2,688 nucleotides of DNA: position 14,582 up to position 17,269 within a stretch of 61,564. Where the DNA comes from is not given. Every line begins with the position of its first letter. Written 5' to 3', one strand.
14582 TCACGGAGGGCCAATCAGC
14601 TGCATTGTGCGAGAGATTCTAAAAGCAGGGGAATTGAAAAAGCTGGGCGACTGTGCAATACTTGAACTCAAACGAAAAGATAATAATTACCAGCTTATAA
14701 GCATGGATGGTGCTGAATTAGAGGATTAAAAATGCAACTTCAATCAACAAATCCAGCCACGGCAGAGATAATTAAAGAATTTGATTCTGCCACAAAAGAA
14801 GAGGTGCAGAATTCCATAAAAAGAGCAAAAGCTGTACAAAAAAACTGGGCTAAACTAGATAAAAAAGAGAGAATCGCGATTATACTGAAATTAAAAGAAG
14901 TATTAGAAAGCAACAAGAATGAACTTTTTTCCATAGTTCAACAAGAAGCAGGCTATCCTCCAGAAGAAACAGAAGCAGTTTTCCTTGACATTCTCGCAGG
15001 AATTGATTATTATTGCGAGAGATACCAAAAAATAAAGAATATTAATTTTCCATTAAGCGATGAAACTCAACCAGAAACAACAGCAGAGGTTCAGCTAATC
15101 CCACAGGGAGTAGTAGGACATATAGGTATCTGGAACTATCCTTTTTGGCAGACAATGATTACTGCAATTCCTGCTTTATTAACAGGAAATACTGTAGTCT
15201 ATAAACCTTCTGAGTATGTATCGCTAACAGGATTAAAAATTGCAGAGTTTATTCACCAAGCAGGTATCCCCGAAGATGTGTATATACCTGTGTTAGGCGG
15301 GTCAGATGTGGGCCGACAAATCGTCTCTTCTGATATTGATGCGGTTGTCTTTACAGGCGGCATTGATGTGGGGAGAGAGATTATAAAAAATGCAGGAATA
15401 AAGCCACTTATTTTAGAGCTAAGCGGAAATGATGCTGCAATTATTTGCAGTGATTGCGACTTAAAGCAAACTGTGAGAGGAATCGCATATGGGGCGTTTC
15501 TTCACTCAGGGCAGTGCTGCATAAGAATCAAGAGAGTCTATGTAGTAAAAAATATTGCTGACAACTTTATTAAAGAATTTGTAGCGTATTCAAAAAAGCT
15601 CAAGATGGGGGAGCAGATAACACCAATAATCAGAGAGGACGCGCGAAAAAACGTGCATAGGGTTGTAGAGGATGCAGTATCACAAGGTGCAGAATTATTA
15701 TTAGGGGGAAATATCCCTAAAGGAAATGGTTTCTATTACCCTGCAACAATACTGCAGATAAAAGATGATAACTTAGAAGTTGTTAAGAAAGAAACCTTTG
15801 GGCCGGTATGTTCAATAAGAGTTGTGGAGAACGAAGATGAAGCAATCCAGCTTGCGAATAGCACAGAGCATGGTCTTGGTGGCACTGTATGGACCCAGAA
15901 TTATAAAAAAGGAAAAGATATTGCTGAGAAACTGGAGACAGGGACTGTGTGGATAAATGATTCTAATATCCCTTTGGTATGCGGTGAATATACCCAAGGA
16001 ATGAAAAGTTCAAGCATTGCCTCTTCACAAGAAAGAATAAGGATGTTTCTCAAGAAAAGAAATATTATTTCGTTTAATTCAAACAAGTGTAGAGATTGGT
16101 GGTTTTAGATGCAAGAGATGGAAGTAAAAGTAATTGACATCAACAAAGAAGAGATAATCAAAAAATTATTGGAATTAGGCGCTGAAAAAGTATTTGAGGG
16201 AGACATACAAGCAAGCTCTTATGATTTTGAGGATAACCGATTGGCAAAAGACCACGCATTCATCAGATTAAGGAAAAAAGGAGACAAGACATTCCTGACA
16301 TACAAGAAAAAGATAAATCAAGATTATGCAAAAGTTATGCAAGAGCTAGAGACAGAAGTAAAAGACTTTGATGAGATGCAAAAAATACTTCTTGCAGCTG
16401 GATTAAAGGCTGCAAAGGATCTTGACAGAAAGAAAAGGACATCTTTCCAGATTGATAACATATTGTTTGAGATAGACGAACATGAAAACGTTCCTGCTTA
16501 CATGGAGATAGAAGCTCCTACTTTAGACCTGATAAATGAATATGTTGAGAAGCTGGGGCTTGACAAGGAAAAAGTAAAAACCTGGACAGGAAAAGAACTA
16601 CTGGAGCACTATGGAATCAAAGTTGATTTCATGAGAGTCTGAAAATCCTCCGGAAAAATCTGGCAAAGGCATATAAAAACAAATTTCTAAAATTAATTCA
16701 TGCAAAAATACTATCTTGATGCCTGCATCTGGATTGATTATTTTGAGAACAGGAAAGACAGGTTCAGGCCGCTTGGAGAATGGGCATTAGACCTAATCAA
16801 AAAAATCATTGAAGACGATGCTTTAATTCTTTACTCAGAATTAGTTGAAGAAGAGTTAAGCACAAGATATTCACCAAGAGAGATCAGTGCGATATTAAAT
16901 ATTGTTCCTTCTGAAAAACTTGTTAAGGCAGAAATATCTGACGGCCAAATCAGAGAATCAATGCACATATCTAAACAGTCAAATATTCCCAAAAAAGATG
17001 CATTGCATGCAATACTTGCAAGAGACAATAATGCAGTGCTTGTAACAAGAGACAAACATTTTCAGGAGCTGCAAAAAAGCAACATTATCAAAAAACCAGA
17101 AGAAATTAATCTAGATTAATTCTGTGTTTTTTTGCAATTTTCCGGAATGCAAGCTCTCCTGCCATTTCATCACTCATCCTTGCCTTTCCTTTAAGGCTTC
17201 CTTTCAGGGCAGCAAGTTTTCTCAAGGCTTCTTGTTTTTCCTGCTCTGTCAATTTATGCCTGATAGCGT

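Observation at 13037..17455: Two convergent, 3'-overlapping PIN/RHH cassettes, each flanked by direct repeats that carry a complete promoter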

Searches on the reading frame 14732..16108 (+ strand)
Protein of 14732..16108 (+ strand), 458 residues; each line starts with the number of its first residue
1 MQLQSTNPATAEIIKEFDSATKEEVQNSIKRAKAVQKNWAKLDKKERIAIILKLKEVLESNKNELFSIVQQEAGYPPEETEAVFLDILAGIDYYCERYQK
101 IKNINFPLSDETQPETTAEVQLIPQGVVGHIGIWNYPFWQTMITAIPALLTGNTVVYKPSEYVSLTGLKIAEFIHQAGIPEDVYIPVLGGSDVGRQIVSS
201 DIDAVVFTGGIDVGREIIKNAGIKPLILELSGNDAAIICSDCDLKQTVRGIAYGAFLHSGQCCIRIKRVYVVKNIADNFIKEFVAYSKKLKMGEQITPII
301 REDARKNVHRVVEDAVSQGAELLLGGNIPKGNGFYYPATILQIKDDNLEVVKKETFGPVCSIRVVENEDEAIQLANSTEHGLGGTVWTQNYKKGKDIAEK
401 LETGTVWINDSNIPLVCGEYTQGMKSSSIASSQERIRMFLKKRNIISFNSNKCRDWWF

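Call 8: search_protein_families(library=pfam, proteins=[window:14732-16108:+], max_evalue=0.1)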
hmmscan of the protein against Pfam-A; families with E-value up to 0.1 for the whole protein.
window:14732-16108:+ (458 aa): 2 families
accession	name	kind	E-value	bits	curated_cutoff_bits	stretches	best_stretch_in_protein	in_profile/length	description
PF00171.27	Aldedh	-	5.6e-121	404.7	23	1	3-431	9-445/461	Aldehyde dehydrogenase family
PF17549.7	Phage_Gp17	-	0.058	13.9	25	0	29-116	26-111/140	Gene Product 17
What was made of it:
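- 14105..16642 (+): His_Phos, aldehyde dehydrogenase and CYTH genes. This variable block is inserted between OB and TctA relative to the ancestral junction. Call 8.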

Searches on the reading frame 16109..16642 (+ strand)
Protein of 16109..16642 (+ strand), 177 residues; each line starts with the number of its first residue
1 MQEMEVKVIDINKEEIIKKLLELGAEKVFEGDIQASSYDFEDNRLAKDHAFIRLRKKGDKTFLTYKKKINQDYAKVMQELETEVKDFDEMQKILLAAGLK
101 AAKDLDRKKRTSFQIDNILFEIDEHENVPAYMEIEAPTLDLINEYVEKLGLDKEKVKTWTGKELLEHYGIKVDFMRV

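Call 8: search_protein_families(library=pfam, proteins=[window:16109-16642:+], max_evalue=0.1)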
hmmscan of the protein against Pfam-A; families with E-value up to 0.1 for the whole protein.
window:16109-16642:+ (177 aa): 1 family
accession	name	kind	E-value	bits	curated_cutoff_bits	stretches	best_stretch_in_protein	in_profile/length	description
PF01928.26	CYTH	-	5.4e-12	46.3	23.2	1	1-138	1-149/179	CYTH domain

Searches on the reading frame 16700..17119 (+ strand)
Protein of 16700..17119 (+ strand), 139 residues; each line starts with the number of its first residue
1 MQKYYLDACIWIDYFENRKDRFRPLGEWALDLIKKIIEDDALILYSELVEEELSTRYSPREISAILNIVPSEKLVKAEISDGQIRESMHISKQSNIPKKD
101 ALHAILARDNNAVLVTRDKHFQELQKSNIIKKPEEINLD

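Call 8: search_protein_families(library=pfam, proteins=[window:16700-17119:+], max_evalue=0.1)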
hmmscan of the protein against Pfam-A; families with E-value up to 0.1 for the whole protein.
window:16700-17119:+ (139 aa): 2 families
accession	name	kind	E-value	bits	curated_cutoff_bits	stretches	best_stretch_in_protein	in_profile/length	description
PF01850.27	PIN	-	2e-09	38.5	23.6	1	4-125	1-118/120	PIN domain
PF18480.7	DUF5615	-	0.00057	20.2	23.8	1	86-128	23-65/110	Domain of unknown function (DUF5615)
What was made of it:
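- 16700..17119 (+): PIN2, a 139-aa PIN-domain putative toxin. Pfam PIN at 38.5 bits against 23.6 (call 8).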

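Call 43: find_homologous_proteins(query=A2, max_evalue=0.00001)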
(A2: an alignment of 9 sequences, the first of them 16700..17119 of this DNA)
Query A2 (9 sequences) (139 aa, profile of the alignment): 788 proteins with E <= 0.00001 among 1935 candidates; the best 120 are listed.
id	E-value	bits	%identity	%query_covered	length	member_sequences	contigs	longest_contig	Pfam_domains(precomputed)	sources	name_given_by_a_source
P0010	4.8e-53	197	100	100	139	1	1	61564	PF01850.28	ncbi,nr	ncbi:PIN domain-containing protein [Candidatus Woesearchaeota archaeon]|nr:PIN domain-containing pro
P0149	8.8e-53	196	48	98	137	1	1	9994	PF01850.28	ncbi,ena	-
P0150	9.9e-50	186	71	98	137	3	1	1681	-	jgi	-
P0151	5.4e-49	184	80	98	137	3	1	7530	PF01850.28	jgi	jgi:predicted nucleic acid-binding protein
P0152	9.0e-49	183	79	98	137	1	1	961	PF01850.28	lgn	-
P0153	4.7e-46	174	69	97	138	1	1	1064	PF01850.28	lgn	-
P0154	7.6e-46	174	68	98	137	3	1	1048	PF01850.28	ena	-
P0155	1.9e-45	172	51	97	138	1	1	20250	PF01850.28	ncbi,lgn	ncbi:MAG: PIN domain-containing protein [Candidatus Woesearchaeota archaeon]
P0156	2.7e-45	172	66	97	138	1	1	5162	PF01850.28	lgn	-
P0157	1.3e-44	170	54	98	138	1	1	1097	PF01850.28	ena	-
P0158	1.7e-44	169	54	97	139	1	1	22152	PF01850.28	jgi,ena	-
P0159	1.8e-44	169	61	97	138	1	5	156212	PF01850.28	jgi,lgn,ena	jgi:predicted nucleic acid-binding protein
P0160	2.1e-44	169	55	98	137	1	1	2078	PF01850.28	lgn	-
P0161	7.6e-44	167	56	97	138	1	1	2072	PF01850.28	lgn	-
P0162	9.3e-44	167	59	97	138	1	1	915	PF01850.28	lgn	-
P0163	1.0e-43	167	54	98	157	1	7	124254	PF01850.28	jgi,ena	-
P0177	7.6e-43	164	54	96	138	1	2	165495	PF01850.28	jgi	jgi:predicted nucleic acid-binding protein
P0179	8.7e-43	164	53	97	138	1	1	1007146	PF01850.28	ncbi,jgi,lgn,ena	ncbi:MAG: PIN domain-containing protein [Candidatus Woesearchaeota archaeon]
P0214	3.6e-41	158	56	97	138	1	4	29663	PF01850.28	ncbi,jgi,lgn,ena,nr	ncbi:MAG: PIN domain-containing protein [Nanoarchaeota archaeon]|nr:PIN domain-containing protein [N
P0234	3.6e-40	155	35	87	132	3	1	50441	PF01850.28,PF13470.13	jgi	-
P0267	5.6e-39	151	56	96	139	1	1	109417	PF01850.28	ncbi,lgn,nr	ncbi:PIN domain-containing protein [Candidatus Woesearchaeota archaeon]|nr:PIN domain-containing pro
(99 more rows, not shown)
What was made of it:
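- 16700..17119 (+): It belongs to a family of at least 788 proteins at E<=1e-5 (call 43).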

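Call 44: find_encoding_contigs(protein=P0179, flank=3000, max_places=2)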
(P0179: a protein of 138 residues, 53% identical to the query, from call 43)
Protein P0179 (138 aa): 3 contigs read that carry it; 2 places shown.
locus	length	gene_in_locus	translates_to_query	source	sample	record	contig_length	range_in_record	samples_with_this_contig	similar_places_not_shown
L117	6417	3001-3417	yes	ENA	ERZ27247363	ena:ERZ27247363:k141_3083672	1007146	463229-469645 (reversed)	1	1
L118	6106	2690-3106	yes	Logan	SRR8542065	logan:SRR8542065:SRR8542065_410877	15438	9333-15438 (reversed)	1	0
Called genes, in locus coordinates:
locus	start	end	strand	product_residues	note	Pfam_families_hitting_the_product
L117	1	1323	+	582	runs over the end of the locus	PF05362:Lon_C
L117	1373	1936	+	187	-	-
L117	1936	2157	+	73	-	-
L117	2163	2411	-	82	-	PF05016:ParE_toxin (weak), PF15781:ParE-like_toxin (faint)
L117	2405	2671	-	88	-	PF04014:MazE_antitoxin (weak)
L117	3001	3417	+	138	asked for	PF01850:PIN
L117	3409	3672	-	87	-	PF17723:RHH_8 (weak)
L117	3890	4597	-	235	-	PF14343:PrcB_C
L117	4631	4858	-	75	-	-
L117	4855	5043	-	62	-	-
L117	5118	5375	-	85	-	-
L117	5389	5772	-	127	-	-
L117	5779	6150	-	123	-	-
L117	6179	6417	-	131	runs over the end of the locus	-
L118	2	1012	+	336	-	?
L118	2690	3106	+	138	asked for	PF01850:PIN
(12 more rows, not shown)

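Call 45: find_encoding_contigs(protein=P0159, flank=3000, max_places=2)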
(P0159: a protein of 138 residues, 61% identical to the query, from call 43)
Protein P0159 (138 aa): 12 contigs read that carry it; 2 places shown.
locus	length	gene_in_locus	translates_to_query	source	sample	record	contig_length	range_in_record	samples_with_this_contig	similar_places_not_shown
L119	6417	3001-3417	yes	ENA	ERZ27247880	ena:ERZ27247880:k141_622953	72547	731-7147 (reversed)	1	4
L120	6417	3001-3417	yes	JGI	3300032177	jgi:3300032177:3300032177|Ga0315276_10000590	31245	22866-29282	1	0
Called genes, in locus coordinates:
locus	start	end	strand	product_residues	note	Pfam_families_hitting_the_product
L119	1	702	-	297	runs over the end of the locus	-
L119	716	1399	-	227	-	PF00005:ABC_tran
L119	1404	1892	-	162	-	-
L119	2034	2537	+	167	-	PF24034:DUF7343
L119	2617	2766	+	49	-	PF23477:zf_Tbcl_2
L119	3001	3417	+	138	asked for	PF01850:PIN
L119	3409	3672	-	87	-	PF17723:RHH_8 (weak)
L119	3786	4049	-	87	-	PF05016:ParE_toxin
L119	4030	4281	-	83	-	PF24434:DUF7557 (weak)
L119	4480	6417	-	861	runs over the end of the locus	PF00690:Cation_ATPase_N, PF00122:E1-E2_ATPase, PF00702:Hydrolase, PF13246:Cation_ATPase, PF00689:Cation_ATPase_C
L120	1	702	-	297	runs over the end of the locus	-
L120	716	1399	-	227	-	PF00005:ABC_tran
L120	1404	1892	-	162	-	-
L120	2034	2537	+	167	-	PF24034:DUF7343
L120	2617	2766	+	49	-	PF23477:zf_Tbcl_2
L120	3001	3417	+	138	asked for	PF01850:PIN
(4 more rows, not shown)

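Call 46: find_encoding_contigs(protein=P0214, flank=3000, max_places=2)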
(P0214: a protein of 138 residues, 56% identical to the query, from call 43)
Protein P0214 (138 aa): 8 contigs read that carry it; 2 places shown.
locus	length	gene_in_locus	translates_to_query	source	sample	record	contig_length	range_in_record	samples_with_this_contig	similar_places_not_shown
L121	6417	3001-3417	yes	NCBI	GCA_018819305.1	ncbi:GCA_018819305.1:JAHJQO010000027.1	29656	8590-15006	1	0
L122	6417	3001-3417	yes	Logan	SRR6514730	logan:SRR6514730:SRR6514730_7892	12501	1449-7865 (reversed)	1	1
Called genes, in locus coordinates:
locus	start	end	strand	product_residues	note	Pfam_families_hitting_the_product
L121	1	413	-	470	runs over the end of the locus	PF00206:Lyase_1, PF10397:ADSL_C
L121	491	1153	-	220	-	PF00270:DEAD, PF04851:ResIII, PF22527:DEXQc_Suv3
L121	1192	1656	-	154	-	-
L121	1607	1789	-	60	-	-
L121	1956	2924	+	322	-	PF01047:MarR (faint), PF13404:HTH_AsnC-type, PF13412:HTH_24, PF22451:NirdL-like_HTH (faint), PF13404:HTH_AsnC-type, PF13412:HTH_24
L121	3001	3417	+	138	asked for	PF01850:PIN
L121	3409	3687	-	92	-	PF17723:RHH_8 (weak), PF01402:RHH_1 (faint)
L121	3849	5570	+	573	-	PF02310:B12-binding, PF04055:Radical_SAM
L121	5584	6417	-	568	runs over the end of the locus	PF03485:Arg_tRNA_synt_N, PF00750:tRNA-synt_1d, PF05746:DALR_1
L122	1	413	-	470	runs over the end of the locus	PF00206:Lyase_1, PF10397:ADSL_C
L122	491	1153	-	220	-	PF00270:DEAD, PF04851:ResIII, PF22527:DEXQc_Suv3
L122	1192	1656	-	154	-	-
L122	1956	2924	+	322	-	PF01047:MarR (faint), PF13404:HTH_AsnC-type, PF13412:HTH_24, PF22451:NirdL-like_HTH (faint), PF13404:HTH_AsnC-type, PF13412:HTH_24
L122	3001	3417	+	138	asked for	PF01850:PIN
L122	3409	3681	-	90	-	PF01402:RHH_1 (faint), PF17723:RHH_8 (weak)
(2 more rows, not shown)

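Call 47: find_encoding_contigs(protein=P0177, flank=3000, max_places=2)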
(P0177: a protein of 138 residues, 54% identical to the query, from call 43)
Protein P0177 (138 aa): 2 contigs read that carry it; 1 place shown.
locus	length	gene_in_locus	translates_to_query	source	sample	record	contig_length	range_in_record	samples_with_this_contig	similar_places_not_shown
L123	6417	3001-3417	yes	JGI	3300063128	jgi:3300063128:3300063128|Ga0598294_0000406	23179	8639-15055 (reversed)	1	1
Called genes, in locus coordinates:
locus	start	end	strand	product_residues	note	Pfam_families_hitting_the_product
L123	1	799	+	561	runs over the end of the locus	-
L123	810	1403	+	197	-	-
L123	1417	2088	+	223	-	-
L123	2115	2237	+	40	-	-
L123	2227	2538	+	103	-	-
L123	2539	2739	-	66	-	-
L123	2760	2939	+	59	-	-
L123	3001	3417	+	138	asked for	PF01850:PIN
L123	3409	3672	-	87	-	PF01402:RHH_1, PF17723:RHH_8 (weak)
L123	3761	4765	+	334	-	PF00581:Rhodanese, PF26341:AAA_SelU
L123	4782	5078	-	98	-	PF18916:Lycopene_cyc (weak)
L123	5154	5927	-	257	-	PF03946:Ribosomal_L11_N, PF00298:Ribosomal_L11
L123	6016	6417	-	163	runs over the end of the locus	PF03439:Spt5-NGN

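Call 54: search_solved_structures(query=A2, max_evalue=0.01)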
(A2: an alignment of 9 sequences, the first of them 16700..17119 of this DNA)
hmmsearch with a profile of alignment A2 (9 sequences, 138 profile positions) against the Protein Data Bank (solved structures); distinct sequences matched with E-value up to 0.01: 2.
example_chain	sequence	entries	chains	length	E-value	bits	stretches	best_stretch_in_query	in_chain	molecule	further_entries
7by2_B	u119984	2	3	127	0.0012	22.2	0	6-126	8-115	Ribonuclease VapC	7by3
6a7v_A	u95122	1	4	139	0.0039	20.5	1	4-133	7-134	Ribonuclease VapC11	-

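Call 55: search_protein_families(library=ncbifam, proteins=[window:16700-17119:+], max_evalue=0.01)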
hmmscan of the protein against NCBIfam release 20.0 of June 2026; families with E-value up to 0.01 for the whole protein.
window:16700-17119:+ (139 aa): 2 families
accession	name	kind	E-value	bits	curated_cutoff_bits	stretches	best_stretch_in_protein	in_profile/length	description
NF047959.1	TA_toxin_VapC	equivalog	0.0023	18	80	1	6-126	3-121/125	type II toxin-antitoxin system VapC family toxin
NF003107.0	PRK04028.1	equivalog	0.0036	15.8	456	1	18-124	458-568/630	Glu-tRNA(Gln) amidotransferase subunit GatE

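Call 62: find_encoding_contigs(protein=P0234, flank=2500, max_places=2)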
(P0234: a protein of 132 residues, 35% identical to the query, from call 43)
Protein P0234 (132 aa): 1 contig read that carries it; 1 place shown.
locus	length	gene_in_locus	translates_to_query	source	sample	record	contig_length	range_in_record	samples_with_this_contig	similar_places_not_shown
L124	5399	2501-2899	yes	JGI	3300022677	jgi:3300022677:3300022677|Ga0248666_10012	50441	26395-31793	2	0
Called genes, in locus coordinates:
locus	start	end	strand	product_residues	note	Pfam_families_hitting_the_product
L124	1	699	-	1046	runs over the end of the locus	PF00133:tRNA-synt_1, PF09334:tRNA-synt_1g, PF01406:tRNA-synt_1e (weak), PF08264:Anticodon_1, PF19302:DUF5915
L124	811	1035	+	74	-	PF07866:DUF1653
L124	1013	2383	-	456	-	-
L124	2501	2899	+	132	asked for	PF01850:PIN (weak), PF13470:PIN_3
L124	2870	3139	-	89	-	-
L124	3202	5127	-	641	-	PF00069:Pkinase, PF07714:PK_Tyr_Ser-Thr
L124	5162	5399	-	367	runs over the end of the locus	-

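Call 63: find_encoding_contigs(protein=P0163, flank=2500, max_places=2)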
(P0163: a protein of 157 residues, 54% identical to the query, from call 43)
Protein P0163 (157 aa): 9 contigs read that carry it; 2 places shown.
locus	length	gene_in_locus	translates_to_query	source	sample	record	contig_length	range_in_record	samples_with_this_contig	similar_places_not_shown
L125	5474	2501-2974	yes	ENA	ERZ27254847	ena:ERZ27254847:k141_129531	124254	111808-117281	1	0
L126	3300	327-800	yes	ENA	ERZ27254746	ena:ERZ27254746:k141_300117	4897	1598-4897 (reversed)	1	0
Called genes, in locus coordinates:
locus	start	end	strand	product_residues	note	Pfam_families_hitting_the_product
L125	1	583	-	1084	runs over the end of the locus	PF13385:Laminin_G_3, PF14885:GHL15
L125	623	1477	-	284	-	PF00140:Sigma70_r1_2, PF04542:Sigma70_r2, PF04545:Sigma70_r4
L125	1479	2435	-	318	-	-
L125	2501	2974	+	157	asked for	PF01850:PIN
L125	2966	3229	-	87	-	PF01402:RHH_1 (weak), PF17723:RHH_8 (weak)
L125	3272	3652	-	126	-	-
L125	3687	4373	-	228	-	-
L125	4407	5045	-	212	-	-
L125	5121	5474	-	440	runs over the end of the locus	PF13385:Laminin_G_3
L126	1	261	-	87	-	?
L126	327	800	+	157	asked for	PF01850:PIN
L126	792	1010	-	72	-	-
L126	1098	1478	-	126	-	-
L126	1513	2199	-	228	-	-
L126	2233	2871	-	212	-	-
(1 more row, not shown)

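Call 64: find_encoding_contigs(protein=P0267, flank=2500, max_places=2)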
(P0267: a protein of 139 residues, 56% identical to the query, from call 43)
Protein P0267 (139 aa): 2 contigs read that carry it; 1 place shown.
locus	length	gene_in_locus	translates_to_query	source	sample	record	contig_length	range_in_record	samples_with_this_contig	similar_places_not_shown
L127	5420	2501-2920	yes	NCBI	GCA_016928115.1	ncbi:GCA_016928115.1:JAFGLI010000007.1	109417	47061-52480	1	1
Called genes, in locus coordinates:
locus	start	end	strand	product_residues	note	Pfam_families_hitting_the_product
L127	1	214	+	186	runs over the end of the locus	PF01909:NTP_transf_2 (weak), PF18765:Polbeta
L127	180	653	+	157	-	PF05168:HEPN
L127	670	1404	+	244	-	PF01663:Phosphodiest (weak)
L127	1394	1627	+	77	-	-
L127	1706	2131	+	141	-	PF01850:PIN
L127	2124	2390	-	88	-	PF01402:RHH_1 (weak)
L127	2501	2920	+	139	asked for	PF01850:PIN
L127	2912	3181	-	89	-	-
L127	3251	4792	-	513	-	PF01943:Polysacc_synt, PF01554:MatE (weak), PF13440:Polysacc_synt_3, PF01554:MatE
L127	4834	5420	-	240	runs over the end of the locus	PF00535:Glycos_transf_2, PF10111:Glyco_tranf_2_2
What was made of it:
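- Modules sit next to ParE/MazE, HEPN/NTase and further PIN/RHH modules in other genomes (calls 44, 45, 64).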

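Call 70: search_dna_similar(query=window:16700-17119:+, collection=plasmids, mode=protein, max_evalue=0.001, max_rows=10)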
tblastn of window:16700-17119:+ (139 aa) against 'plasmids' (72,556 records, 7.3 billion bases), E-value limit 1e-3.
No match.

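Call 71: search_dna_similar(query=window:16700-17119:+, collection=phages, mode=protein, max_evalue=0.001, max_rows=10)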
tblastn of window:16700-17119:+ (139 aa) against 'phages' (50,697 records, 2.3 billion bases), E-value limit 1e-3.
No match.

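Call 72: find_related_loci(query=A2, collection=viral_contigs, flank=2500)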
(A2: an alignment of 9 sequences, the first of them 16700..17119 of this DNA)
Query A2 (139 aa) in viral_contigs; peptide patterns used: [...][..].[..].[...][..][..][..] (x = any residue, [..] = any of these).
24 stretches matched a pattern, but none encodes a relative of the query by tblastn (E <= 1e-3).
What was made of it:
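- Tried and rejected: PIN2 gave no tblastn hit in PLSDB or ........, and no confirmed hit in IMG/VR (calls 70-72).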

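Call 82: search_protein_families(library=pfam, proteins=[L124:2870-3139:-, L125:1479-2435:-], max_evalue=0.01)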
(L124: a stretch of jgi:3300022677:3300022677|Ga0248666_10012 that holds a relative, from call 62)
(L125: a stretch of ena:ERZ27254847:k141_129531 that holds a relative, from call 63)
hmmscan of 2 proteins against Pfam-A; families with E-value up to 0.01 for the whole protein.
L124:2870-3139:- (89 aa): 2 families
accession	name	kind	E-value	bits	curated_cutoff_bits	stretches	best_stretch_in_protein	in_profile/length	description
PF08769.17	Spo0A_C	-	0.0024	18.3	25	1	19-78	45-103/104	Sporulation initiation factor Spo0A C terminal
PF01402.27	RHH_1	-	0.0045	17.3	20.5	0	5-41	3-38/39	Ribbon-helix-helix protein, copG family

L125:1479-2435:- (318 aa): 0 families
